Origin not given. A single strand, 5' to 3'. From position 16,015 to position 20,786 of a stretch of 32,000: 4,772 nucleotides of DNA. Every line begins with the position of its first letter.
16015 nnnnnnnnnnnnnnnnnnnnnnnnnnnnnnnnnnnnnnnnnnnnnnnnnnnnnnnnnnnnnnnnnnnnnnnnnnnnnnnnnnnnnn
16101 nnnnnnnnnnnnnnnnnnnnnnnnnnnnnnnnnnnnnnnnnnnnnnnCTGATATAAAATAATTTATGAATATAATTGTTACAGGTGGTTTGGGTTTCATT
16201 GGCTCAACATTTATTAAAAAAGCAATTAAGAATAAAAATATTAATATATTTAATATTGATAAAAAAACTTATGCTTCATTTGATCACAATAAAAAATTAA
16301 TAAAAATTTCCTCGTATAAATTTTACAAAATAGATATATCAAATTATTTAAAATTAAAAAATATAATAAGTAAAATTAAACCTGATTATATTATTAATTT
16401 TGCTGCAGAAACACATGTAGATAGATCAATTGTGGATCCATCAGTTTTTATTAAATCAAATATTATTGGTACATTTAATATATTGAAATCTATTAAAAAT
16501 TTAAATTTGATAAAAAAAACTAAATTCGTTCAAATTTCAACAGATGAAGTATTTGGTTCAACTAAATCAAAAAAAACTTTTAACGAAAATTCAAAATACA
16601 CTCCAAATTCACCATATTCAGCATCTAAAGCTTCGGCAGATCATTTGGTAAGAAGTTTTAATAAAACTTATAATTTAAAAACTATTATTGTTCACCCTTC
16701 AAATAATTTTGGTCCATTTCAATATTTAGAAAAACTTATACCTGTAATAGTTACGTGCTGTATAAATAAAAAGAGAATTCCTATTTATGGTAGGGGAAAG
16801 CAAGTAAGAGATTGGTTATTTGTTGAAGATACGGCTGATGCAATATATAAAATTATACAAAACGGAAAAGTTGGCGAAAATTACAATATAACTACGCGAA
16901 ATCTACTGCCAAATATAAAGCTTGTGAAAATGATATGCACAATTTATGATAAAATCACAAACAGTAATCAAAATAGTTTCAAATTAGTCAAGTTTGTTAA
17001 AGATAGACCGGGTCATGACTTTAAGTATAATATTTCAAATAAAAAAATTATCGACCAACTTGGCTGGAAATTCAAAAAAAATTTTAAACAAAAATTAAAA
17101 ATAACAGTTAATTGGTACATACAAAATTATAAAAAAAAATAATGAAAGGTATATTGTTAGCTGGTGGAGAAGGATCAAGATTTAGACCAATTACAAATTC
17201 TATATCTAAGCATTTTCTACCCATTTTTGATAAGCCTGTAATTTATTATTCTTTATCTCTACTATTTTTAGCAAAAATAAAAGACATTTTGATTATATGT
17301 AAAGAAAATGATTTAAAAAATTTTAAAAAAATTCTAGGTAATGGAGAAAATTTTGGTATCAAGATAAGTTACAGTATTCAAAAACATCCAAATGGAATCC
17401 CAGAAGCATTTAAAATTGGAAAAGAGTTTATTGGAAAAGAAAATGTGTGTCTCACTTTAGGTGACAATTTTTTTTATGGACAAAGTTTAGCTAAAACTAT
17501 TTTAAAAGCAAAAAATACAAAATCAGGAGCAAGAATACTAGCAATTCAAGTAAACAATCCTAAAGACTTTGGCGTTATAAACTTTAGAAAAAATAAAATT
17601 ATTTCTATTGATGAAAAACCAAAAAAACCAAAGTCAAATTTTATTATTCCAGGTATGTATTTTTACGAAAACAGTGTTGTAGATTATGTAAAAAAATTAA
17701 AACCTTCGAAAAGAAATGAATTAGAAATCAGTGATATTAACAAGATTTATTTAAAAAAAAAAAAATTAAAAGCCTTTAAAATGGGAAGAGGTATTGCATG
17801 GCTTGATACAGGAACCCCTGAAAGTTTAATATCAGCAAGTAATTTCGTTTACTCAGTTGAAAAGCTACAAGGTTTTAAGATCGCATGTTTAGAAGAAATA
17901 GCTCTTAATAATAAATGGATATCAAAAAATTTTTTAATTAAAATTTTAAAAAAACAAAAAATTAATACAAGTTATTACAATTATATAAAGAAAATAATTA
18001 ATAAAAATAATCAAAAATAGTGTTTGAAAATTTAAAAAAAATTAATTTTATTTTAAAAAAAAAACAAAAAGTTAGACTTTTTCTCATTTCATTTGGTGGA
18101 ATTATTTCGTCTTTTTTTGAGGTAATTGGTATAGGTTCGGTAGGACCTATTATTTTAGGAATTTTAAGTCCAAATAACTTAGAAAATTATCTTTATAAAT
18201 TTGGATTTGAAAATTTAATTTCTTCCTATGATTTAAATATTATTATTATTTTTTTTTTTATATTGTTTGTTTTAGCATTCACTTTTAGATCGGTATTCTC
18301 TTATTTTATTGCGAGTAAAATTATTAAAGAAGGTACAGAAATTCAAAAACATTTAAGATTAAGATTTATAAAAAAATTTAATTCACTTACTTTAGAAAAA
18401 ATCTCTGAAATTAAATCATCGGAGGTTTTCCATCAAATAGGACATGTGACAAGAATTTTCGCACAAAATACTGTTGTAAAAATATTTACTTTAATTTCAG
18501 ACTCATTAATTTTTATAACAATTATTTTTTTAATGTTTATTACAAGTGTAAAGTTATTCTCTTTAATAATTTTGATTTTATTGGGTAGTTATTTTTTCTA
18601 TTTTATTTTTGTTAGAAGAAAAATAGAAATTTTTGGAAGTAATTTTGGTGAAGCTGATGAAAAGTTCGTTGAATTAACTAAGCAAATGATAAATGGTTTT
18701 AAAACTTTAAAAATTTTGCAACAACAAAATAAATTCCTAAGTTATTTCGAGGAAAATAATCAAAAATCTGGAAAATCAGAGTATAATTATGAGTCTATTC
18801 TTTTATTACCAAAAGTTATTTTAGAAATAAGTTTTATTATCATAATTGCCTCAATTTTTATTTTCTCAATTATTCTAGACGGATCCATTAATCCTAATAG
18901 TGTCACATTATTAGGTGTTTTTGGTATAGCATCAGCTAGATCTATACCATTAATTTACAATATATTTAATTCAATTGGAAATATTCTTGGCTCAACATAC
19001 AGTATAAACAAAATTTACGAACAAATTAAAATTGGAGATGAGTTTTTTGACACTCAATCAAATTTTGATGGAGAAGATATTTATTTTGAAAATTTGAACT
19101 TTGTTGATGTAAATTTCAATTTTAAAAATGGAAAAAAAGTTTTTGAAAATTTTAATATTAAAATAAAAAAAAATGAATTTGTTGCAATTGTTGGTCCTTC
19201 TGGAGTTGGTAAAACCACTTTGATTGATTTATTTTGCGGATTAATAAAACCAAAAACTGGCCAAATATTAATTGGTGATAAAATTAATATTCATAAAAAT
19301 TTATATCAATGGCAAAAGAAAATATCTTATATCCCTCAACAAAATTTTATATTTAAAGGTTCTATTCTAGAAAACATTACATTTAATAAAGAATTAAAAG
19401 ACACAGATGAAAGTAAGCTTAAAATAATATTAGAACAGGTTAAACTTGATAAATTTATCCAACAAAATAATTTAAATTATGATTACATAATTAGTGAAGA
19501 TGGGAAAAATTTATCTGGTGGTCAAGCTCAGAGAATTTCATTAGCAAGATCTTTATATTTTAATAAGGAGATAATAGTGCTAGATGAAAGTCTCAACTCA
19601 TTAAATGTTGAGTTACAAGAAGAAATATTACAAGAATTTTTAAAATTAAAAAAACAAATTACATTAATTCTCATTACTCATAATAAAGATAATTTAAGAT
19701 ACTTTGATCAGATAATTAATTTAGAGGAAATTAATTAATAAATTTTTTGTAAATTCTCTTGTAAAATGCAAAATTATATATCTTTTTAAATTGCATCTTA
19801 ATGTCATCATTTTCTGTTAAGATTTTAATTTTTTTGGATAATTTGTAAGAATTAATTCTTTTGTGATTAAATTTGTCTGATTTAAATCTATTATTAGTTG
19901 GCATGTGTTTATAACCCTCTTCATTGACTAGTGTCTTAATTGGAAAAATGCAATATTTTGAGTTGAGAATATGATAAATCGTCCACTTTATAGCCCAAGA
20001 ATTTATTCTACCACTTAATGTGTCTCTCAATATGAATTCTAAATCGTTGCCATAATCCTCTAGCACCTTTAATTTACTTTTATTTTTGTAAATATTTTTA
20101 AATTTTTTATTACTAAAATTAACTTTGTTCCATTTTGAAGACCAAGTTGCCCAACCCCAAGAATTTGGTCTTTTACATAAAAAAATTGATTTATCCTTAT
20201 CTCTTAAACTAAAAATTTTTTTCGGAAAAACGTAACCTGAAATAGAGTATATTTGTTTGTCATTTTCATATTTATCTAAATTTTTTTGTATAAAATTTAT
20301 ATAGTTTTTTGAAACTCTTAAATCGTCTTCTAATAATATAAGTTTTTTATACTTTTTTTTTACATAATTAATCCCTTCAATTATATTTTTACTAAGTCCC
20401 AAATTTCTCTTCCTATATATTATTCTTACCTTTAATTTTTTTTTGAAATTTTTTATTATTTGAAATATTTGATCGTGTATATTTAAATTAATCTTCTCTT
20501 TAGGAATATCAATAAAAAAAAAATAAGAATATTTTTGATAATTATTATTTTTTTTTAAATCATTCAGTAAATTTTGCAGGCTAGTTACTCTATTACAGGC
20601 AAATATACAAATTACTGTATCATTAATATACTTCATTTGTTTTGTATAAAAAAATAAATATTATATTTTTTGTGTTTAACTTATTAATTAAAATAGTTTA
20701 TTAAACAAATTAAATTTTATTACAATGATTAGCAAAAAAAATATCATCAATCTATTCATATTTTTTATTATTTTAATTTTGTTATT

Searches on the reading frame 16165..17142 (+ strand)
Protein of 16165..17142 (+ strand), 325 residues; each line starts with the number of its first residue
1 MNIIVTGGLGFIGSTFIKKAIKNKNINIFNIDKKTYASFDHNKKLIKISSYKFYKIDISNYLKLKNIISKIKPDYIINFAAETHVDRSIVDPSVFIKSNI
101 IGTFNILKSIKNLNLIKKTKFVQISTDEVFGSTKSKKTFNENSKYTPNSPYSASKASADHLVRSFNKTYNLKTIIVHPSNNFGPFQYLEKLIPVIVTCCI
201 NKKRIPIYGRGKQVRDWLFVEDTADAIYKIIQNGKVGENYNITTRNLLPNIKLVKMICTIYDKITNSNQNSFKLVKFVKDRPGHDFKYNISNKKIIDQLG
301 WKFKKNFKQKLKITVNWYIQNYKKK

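Call 6: search_protein_families(library=pfam, proteins=[window:16165-17142:+], max_evalue=0.01)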
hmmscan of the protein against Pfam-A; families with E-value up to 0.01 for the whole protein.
window:16165-17142:+ (325 aa): 8 families
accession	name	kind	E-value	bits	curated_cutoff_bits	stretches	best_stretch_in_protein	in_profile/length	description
PF16363.11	GDP_Man_Dehyd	-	2.7e-73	247.8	27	1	4-312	1-330/332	GDP-mannose 4,6 dehydratase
PF01370.27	Epimerase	-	1e-57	195.8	20.9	1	3-242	1-239/240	NAD dependent epimerase/dehydratase family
PF01073.25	3Beta_HSD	-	3e-20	72.8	22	1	4-227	1-225/280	3-beta hydroxysteroid dehydrogenase/isomerase family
PF04321.23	RmlD_sub_bind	-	5.1e-18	65.6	27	1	1-169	1-143/287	RmlD substrate binding domain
PF02719.21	Polysacc_synt_2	-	9.6e-15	55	20.2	1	3-130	1-132/293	Polysaccharide biosynthesis protein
PF07993.18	NAD_binding_4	-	3.1e-10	40.1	20.1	1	74-182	90-208/258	Male sterility protein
PF00106.31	adh_short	-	0.00076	19.5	26.6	1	3-176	3-174/195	short chain dehydrogenase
PF03435.24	Sacchrp_dh_NADP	-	0.0041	17.9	25.1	1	4-83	2-79/129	Saccharopine dehydrogenase NADP binding domain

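Call 89: search_protein_families(library=ncbifam, proteins=[window:16165-17142:+], max_evalue=1e-10)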
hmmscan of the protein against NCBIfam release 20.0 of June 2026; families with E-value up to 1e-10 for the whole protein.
window:16165-17142:+ (325 aa): 15 families
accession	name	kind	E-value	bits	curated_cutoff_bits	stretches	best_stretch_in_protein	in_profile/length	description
TIGR01181.1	dTDP_gluc_dehyt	equivalog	3.5e-114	381.2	365.1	1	3-322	2-315/321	dTDP-glucose 4,6-dehydratase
NF007490.0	PRK10084.1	subfamily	4e-96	322.2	649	1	1-322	1-338/361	dTDP-glucose 4,6-dehydratase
NF007582.0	PRK10217.1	equivalog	9.5e-90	301.2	698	1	2-321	3-334/355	dTDP-glucose 4,6-dehydratase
TIGR04180.1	EDH_00030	hypoth_equivalog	5.8e-37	127.4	475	1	3-263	1-258/297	NAD-dependent 4,6-dehydratase LegB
TIGR01179.1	galE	equivalog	3.4e-32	111.6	262.3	1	2-322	1-329/332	UDP-glucose 4-epimerase GalE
TIGR02622.1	CDP_4_6_dhtase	equivalog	1.2e-27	96.9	278.45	1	2-324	6-336/352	CDP-glucose 4,6-dehydratase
TIGR01472.1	gmd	equivalog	1.6e-26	93.4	415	1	50-262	55-269/342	GDP-mannose 4,6-dehydratase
NF041015.1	UDPsulfquin_syn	equivalog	4.2e-16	58.9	575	0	202-324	249-368/384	UDP-sulfoquinovose synthase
TIGR01214.1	rmlD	equivalog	1.4e-15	57.1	224.05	1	3-177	2-146/285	dTDP-4-dehydrorhamnose reductase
NF007956.0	PRK10675.1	subfamily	1.4e-14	54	394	1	1-320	1-331/338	UDP-glucose 4-epimerase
TIGR02197.1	heptose_epim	equivalog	6.4e-14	51.8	274.6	1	3-324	1-315/316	ADP-glyceromanno-heptose 6-epimerase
TIGR03466.1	HpnA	hypoth_equivalog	7.4e-14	51.4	367.65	1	2-268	2-249/327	hopanoid-associated sugar epimerase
NF047922.1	GDPFucSynFcl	equivalog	3.3e-12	46.5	500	1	48-323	29-306/308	GDP-L-fucose synthase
NF042423.1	oxyalk_red_Shew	equivalog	2.7e-11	43.1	580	1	2-226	10-216/331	2-alkyl-3-oxoalkanoate reductase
NF011728.1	PRK15181.1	equivalog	6.5e-11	41.8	760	1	4-322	19-341/348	Vi polysaccharide biosynthesis UDP-N-acetylglucosaminuronic acid C-4 epimerase TviC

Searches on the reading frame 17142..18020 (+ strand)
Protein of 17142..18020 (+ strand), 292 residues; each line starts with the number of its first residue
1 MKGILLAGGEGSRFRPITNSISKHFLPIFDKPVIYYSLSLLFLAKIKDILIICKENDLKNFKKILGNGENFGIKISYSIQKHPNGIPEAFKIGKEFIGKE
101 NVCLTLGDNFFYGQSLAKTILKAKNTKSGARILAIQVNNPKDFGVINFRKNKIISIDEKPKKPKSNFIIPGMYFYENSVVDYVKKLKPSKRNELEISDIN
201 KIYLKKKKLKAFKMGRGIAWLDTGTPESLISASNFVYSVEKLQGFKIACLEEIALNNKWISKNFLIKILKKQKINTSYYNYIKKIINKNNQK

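Call 6: search_protein_families(library=pfam, proteins=[window:17142-18020:+], max_evalue=0.01)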
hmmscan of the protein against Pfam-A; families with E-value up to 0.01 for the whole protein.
window:17142-18020:+ (292 aa): 3 families
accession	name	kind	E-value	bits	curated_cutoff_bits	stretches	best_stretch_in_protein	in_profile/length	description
PF00483.29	NTP_transferase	-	1.3e-60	205.5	21.2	1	2-236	1-242/245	Nucleotidyl transferase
PF12804.13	NTP_transf_3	-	5.2e-07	30.4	27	1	3-135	1-121/160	MobA-like NTP transferase domain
PF01128.25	IspD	-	0.0098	16.1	27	0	4-67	4-65/221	2-C-methyl-D-erythritol 4-phosphate cytidylyltransferase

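Call 89: search_protein_families(library=ncbifam, proteins=[window:17142-18020:+], max_evalue=1e-10)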
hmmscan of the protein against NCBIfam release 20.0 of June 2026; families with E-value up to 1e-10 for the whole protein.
window:17142-18020:+ (292 aa): 11 families
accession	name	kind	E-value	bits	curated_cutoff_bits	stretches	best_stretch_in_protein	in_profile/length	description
TIGR01207.1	rmlA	equivalog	1.2e-108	362.6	360.65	1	2-286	1-285/286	glucose-1-phosphate thymidylyltransferase RfbA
NF012024.0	PRK15480.1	equivalog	2e-96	322.5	588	1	2-287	5-290/292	glucose-1-phosphate thymidylyltransferase RfbA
TIGR01208.1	rmlA_long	equivalog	7.7e-57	192.8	320.25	1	2-237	1-235/353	glucose-1-phosphate thymidylyltransferase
TIGR03992.1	Arch_glmU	subfamily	4.2e-46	157.6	292.1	1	1-238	1-229/393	bifunctional sugar-1-phosphate nucleotidylyltransferase/acetyltransferase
NF041173.1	Sug_nt_acttase_Thmprot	equivalog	5.3e-38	131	600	1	1-243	1-233/405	bifunctional sugar-1-phosphate nucleotidylyltransferase/acetyltransferase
NF041313.1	UDPGP_AglF_Halo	equivalog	1.1e-26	93.7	400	1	1-214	1-214/234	UTP--glucose-1-phosphate uridylyltransferase AglF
TIGR01099.1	galU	equivalog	5.1e-24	85.2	326.8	1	54-227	80-256/261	UTP--glucose-1-phosphate uridylyltransferase GalU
NF052502.1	man1P_GTase_Rv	exception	3.2e-21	75.6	440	1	3-234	3-228/352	mannose-1-phosphate guanylyltransferase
NF045761.1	NAMPUrTaseMurU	equivalog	1.3e-16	61.1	250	1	1-232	1-223/226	N-acetylmuramate alpha-1-phosphate uridylyltransferase MurU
NF003670.0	PRK05293.1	equivalog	4.1e-13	49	470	0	122-233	142-255/382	glucose-1-phosphate adenylyltransferase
NF049965.1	GlMnHpPGnyltfHddC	equivalog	7.6e-13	48.6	300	1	1-183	1-175/221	D-glycero-D-manno-heptose 1-phosphate guanosyltransferase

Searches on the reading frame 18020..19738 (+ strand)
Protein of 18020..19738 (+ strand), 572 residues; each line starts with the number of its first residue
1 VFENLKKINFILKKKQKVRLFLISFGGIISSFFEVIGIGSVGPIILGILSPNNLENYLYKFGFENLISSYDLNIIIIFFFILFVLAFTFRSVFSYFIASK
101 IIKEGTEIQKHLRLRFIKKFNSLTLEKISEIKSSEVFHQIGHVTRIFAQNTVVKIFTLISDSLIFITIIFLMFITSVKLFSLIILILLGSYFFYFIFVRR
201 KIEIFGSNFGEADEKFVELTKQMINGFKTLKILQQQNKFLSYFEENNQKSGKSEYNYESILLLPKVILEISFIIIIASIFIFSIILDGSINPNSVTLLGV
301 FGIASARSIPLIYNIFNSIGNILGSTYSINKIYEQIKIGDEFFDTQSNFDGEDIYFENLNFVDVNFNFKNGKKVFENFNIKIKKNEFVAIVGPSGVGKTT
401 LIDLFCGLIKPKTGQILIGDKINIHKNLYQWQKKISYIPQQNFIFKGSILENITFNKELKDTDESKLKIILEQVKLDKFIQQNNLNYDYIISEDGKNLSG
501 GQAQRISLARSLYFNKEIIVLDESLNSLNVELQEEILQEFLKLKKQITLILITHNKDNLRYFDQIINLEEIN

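Call 6: search_protein_families(library=pfam, proteins=[window:18020-19738:+], max_evalue=0.01)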
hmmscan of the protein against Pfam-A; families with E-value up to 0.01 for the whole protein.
window:18020-19738:+ (572 aa): 7 families
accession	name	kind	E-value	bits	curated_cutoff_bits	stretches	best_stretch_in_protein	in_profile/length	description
PF00005.33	ABC_tran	-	1.6e-28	100.5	25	1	376-525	2-136/137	ABC transporter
PF00664.28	ABC_membrane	-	1.6e-11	44.8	28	1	38-296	14-261/274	ABC transporter transmembrane region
PF20720.3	nSTAND3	-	6.2e-05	23.2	27.2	1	374-474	6-98/155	Novel STAND NTPase 3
PF13555.12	AAA_29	-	7.4e-05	22.9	27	1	375-413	12-50/61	P-loop containing region of AAA domain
PF13304.12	AAA_21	-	0.00018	22.1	27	0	499-555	239-299/304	AAA domain, putative AbiEii toxin, Type IV TA system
PF03193.22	RsgA_GTPase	-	0.00028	21.2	30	1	372-416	94-137/174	RsgA GTPase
PF13401.12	AAA_22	-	0.00096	19.9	27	1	385-553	5-122/130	AAA domain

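Call 89: search_protein_families(library=ncbifam, proteins=[window:18020-19738:+], max_evalue=1e-10)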
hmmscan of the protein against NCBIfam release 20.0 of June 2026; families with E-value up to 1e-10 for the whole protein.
window:18020-19738:+ (572 aa): 148 families (the best 25 are shown)
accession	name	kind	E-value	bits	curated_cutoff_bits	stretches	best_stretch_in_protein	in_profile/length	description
NF050066.1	LPSTprtrPglK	equivalog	8.3e-70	235.8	1000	1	5-569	2-556/558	BC-type lipopolysaccharide transporter PglK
TIGR02857.1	CydD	equivalog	2.2e-55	188.6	435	1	355-568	320-529/529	thiol reductant ABC exporter subunit CydD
NF045513.1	HepA_fam_ABC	equivalog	2.9e-55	187.8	725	1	13-570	30-583/610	heterocyst formation ABC transporter subunit HepA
NF008364.0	PRK11160.1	equivalog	6.8e-55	186.7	630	1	108-570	91-549/575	heme ABC transporter ATP-binding protein/permease CydC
TIGR02203.1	MsbA_lipidA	equivalog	1.2e-49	169.3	602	1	75-569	53-542/572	lipid A export permease/ATP-binding protein MsbA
TIGR03375.1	type_I_sec_LssB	subfamily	3e-47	161.3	693.1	1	134-569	248-675/696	type I secretion system permease/ATPase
TIGR02204.1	MsbA_rel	hypoth_equivalog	4.5e-46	157.7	780.4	1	71-569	56-548/576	ABC transporter, permease/ATP-binding protein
TIGR02868.1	CydC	equivalog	2.7e-43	148.4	329.05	1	109-555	85-529/530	thiol reductant ABC exporter subunit CydC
TIGR01193.1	bacteriocin_ABC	subfamily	4.6e-43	147.7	523.85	1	79-570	198-683/708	peptide cleavage/export ABC transporter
TIGR03797.1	NHLM_micro_ABC2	equivalog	3.6e-41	141.5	709.4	1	35-569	140-658/686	NHLP bacteriocin export ABC transporter permease/ATPase subunit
TIGR03796.1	NHLM_micro_ABC1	equivalog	6.1e-41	140.4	853.3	1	79-570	196-686/710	NHLP family bacteriocin export ABC transporter peptidase/permease/ATPase subunit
NF045998.1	cleave_ABC_plasm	equivalog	2.6e-40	138.4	500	1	56-559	173-664/673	Mbov_0121 family peptidase domain-containing ABC transporter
TIGR01846.1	type_I_sec_HlyB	subfamily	2.4e-39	135.2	725.55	1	74-570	180-666/694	type I secretion system permease/ATPase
NF008379.0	PRK11174.1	equivalog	5.8e-39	134.2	684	1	78-569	64-557/588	heme ABC transporter permease/ATP-binding protein CydD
NF010178.0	PRK13657.1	equivalog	4.3e-36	124.5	733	1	337-569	311-543/588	glucan ABC transporter ATP-binding protein/ permease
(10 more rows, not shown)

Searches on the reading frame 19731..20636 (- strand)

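Call 6: search_protein_families(library=pfam, proteins=[window:19731-20636:-], max_evalue=0.01)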
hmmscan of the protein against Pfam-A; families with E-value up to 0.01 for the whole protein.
window:19731-20636:- (301 aa): 2 families
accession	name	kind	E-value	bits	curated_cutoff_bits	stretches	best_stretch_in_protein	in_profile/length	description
PF00535.33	Glycos_transf_2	-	5.5e-07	30.1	23.3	1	9-132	2-115/168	Glycosyl transferase family 2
PF03071.21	GNT-I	-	0.00072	18.9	25.4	1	9-135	97-231/434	GNT-I family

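Call 31: search_protein_families(library=ncbifam, proteins=[window:19731-20636:-], max_evalue=0.01)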
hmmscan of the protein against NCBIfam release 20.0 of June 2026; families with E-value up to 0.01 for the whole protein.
window:19731-20636:- (301 aa): 1 family
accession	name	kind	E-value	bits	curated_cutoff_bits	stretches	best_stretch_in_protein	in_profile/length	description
NF053639.1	Mfer334_fam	equivalog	0.0013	18.6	260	1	54-132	61-138/209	pseudomurein biosynthesis protein PmurB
